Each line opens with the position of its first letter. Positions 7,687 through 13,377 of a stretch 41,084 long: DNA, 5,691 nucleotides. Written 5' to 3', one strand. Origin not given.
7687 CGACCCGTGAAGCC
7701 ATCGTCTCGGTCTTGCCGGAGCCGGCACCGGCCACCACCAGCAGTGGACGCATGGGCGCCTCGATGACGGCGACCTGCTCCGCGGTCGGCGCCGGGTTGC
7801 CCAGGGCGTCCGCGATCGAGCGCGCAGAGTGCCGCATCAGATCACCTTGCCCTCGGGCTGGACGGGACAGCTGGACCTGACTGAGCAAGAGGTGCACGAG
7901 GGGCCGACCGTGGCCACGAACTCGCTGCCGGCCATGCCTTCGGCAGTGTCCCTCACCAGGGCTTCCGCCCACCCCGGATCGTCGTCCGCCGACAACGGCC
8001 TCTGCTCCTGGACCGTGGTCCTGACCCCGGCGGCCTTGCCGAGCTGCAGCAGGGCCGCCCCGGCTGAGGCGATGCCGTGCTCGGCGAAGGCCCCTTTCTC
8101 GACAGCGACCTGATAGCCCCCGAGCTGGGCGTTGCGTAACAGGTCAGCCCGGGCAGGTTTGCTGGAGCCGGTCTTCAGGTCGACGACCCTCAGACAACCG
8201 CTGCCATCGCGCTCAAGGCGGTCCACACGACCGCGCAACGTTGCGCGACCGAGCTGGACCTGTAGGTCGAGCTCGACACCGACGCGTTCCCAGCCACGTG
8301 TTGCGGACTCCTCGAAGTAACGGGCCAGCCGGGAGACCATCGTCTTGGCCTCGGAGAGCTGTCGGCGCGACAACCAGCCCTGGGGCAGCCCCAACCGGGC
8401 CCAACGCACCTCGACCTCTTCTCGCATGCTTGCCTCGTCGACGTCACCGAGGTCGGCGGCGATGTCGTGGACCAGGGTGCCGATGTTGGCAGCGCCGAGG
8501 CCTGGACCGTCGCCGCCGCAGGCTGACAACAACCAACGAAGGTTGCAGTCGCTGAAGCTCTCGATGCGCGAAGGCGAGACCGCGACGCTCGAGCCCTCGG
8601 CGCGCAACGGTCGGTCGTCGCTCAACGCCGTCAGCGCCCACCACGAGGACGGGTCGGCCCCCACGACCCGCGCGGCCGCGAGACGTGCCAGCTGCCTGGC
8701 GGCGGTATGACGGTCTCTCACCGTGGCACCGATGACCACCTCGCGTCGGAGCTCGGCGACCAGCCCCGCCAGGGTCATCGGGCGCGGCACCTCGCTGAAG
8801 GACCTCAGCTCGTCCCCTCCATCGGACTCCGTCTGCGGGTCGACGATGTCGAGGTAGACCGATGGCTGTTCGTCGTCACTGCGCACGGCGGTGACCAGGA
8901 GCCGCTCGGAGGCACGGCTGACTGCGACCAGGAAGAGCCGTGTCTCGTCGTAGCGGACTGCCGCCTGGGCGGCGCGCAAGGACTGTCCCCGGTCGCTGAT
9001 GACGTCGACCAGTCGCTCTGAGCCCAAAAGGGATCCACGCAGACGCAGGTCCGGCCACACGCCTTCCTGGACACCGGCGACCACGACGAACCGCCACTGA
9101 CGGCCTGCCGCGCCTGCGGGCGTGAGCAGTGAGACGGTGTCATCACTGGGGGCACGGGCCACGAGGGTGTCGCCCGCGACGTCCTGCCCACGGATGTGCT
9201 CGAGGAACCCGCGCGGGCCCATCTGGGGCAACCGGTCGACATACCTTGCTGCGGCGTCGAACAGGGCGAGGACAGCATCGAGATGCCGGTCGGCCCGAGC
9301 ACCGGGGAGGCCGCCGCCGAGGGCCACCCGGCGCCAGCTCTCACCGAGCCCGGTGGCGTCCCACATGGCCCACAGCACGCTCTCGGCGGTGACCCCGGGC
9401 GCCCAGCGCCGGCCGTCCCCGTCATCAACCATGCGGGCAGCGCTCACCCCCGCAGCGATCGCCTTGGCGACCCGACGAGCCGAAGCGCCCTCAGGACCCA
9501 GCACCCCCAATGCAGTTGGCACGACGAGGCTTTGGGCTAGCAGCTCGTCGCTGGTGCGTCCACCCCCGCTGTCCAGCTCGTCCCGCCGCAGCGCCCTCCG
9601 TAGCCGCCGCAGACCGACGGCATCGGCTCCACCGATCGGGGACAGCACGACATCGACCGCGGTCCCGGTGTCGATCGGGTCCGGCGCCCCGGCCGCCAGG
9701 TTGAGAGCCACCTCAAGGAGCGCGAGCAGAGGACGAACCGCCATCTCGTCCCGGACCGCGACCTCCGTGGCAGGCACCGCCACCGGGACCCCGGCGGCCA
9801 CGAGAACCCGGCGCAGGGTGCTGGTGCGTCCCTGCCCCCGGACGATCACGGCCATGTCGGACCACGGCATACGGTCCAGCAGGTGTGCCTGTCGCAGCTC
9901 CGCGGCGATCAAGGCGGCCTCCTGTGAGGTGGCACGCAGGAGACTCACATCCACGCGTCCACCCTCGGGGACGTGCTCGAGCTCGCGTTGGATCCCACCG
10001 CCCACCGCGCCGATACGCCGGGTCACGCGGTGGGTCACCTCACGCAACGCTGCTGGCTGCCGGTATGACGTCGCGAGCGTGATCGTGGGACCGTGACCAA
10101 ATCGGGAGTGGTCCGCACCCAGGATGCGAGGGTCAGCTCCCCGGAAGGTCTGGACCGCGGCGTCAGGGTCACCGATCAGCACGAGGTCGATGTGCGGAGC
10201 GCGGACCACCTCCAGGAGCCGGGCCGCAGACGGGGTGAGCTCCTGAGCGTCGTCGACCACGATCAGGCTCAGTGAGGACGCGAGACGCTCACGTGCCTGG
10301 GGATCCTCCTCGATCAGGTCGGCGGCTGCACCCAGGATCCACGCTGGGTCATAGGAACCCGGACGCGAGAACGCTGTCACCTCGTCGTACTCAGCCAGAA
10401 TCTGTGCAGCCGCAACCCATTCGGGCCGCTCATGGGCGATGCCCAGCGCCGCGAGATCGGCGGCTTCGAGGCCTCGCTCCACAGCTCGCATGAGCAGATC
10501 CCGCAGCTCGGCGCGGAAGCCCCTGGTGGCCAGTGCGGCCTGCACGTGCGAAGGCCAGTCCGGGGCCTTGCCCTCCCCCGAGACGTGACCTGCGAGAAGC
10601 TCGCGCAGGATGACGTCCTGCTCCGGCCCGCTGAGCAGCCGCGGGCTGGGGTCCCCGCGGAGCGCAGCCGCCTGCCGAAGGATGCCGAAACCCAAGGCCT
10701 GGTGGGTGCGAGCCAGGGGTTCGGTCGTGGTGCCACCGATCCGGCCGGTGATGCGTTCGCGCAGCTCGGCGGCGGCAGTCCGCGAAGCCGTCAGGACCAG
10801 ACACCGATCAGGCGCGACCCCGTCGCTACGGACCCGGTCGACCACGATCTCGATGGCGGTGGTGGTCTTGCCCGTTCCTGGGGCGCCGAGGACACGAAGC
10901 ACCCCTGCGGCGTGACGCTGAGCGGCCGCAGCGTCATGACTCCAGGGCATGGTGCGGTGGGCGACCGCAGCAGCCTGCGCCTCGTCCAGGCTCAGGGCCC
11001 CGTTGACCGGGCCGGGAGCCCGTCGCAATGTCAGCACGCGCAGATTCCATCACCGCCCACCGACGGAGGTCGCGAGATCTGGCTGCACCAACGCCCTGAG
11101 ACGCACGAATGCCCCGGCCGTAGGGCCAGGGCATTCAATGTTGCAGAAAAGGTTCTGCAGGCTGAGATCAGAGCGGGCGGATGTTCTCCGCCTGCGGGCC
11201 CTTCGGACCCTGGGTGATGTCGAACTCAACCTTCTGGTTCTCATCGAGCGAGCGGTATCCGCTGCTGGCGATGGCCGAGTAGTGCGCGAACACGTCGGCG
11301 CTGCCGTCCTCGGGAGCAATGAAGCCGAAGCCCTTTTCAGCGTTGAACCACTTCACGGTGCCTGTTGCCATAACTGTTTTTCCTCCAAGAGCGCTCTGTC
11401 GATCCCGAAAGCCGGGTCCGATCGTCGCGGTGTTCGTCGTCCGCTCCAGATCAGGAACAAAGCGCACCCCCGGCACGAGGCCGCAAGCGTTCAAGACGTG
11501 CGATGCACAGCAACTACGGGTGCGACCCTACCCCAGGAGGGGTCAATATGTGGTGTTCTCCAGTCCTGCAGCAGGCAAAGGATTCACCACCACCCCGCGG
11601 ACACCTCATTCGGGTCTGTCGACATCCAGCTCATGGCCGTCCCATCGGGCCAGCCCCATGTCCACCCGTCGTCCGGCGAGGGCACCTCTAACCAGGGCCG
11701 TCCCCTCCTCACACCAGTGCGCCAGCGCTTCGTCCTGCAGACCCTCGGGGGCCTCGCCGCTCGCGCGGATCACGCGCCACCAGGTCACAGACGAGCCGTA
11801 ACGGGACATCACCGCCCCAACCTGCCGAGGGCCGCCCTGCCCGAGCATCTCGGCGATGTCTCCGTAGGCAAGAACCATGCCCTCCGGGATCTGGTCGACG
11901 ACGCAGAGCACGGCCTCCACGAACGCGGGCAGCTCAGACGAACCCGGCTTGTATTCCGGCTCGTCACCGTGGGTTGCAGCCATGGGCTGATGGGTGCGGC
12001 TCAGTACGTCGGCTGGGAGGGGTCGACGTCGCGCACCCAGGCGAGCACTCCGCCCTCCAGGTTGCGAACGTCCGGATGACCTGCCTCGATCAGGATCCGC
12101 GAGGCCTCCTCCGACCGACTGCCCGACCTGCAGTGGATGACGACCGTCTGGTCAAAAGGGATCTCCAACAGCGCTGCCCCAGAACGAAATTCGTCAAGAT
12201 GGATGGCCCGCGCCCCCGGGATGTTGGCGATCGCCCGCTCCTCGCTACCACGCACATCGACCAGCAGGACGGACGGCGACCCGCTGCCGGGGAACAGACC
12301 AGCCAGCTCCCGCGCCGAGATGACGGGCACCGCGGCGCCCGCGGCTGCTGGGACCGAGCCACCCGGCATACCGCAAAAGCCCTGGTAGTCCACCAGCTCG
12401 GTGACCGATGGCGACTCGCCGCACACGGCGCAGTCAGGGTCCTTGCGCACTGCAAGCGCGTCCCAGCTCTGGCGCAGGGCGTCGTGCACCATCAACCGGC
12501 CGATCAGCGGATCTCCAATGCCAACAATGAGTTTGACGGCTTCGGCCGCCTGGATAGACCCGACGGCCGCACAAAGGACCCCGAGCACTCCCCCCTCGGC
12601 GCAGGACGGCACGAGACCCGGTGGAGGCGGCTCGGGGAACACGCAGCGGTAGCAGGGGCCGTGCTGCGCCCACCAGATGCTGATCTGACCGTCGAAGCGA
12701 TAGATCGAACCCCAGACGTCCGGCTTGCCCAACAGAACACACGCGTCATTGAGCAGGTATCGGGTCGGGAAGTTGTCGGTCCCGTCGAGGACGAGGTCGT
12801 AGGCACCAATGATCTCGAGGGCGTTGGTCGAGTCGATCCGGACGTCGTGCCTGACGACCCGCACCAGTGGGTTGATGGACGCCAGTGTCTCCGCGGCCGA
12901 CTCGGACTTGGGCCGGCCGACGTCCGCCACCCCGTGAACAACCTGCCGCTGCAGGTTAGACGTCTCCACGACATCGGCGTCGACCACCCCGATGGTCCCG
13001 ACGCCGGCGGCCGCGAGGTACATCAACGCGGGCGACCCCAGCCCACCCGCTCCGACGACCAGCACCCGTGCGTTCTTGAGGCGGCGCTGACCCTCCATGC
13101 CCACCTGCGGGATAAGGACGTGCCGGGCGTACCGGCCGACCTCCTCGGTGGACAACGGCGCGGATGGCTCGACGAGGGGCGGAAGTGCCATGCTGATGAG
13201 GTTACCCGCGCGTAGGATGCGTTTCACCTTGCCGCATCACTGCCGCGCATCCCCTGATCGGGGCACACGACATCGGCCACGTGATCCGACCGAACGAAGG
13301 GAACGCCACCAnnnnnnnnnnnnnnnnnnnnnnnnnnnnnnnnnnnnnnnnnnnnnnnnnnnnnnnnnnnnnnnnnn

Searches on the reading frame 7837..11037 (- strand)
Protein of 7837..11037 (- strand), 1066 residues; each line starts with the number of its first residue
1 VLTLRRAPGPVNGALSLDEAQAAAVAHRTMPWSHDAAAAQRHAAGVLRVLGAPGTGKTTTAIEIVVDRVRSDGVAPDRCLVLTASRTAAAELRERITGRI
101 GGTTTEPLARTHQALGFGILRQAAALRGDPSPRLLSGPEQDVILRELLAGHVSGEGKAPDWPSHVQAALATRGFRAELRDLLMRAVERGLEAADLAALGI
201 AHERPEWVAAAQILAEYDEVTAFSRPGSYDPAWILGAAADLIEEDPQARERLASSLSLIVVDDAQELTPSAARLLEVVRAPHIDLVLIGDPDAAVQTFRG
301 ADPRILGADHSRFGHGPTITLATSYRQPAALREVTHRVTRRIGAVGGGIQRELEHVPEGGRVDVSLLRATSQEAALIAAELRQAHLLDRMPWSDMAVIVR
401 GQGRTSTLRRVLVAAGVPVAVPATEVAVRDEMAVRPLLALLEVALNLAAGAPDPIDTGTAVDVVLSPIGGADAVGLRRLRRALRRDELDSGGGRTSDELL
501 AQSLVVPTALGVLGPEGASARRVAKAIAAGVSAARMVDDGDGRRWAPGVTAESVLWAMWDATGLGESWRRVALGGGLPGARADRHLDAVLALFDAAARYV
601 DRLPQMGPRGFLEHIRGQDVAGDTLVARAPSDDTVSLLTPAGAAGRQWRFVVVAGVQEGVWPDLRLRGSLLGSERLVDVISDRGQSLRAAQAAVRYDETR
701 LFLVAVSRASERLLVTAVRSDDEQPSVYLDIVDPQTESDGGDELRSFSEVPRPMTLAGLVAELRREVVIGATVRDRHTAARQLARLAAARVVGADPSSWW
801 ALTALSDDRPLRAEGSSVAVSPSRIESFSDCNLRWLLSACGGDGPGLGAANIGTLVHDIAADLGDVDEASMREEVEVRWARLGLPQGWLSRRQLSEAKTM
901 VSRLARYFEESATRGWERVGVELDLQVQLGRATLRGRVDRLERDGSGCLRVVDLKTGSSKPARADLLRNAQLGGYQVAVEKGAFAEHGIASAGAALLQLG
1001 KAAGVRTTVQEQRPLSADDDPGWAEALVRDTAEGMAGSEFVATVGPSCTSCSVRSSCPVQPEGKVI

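Call 44: search_protein_families(library=pfam, proteins=[window:7837-11037:-], max_evalue=0.00001)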
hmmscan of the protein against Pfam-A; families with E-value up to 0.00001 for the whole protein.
window:7837-11037:- (1066 aa): 6 families
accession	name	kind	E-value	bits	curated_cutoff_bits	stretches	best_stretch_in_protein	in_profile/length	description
PF12705.13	PDDEXK_1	-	3e-41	142.4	22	1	820-1058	2-247/247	PD-(D/E)XK nuclease superfamily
PF00580.27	UvrD-helicase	-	1.9e-30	106.9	23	1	35-310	4-267/271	UvrD/REP helicase N-terminal domain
PF13245.12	AAA_19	-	9e-14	52.2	25.1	1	37-298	4-133/134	AAA domain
PF13361.12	UvrD_C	-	9.1e-08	32.3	25.6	0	319-446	1-124/350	UvrD-like helicase C-terminal domain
PF13604.12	AAA_30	-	6.9e-07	29.6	27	0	43-111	17-79/191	AAA domain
PF13401.12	AAA_22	-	7.3e-06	26.8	27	0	42-109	3-65/130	AAA domain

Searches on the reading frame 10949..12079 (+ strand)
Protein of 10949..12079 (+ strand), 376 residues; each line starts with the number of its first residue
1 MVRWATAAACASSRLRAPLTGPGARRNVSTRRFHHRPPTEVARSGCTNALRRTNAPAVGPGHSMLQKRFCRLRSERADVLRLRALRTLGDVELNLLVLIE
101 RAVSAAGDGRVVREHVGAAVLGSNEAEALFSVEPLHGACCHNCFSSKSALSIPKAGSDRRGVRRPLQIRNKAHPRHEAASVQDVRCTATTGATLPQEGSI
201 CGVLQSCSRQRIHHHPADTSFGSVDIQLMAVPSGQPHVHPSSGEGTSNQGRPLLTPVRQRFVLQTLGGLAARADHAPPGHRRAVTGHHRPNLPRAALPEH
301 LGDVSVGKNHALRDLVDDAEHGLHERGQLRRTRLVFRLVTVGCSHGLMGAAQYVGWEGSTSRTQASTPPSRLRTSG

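Call 41: find_encoding_contigs(protein=window:10949-12079:+, flank=10000, max_places=1)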
Protein window:10949-12079:+ (376 aa): no gene with exactly this product is on record in the collection.

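Call 53: search_protein_families(library=pfam, proteins=[window:10949-12079:+], max_evalue=0.001)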
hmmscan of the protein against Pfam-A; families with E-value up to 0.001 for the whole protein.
window:10949-12079:+ (376 aa): 0 families

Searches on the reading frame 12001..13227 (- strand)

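Call 44: search_protein_families(library=pfam, proteins=[window:12001-13227:-], max_evalue=0.00001)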
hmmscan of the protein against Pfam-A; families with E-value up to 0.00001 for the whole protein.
window:12001-13227:- (408 aa): 2 families
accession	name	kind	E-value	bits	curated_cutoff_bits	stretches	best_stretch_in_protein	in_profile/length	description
PF00899.27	ThiF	-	9e-81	271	28.1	1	33-267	1-237/238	ThiF family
PF00581.25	Rhodanese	-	2.7e-14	53.9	22.2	1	317-399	11-101/102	Rhodanese-like domain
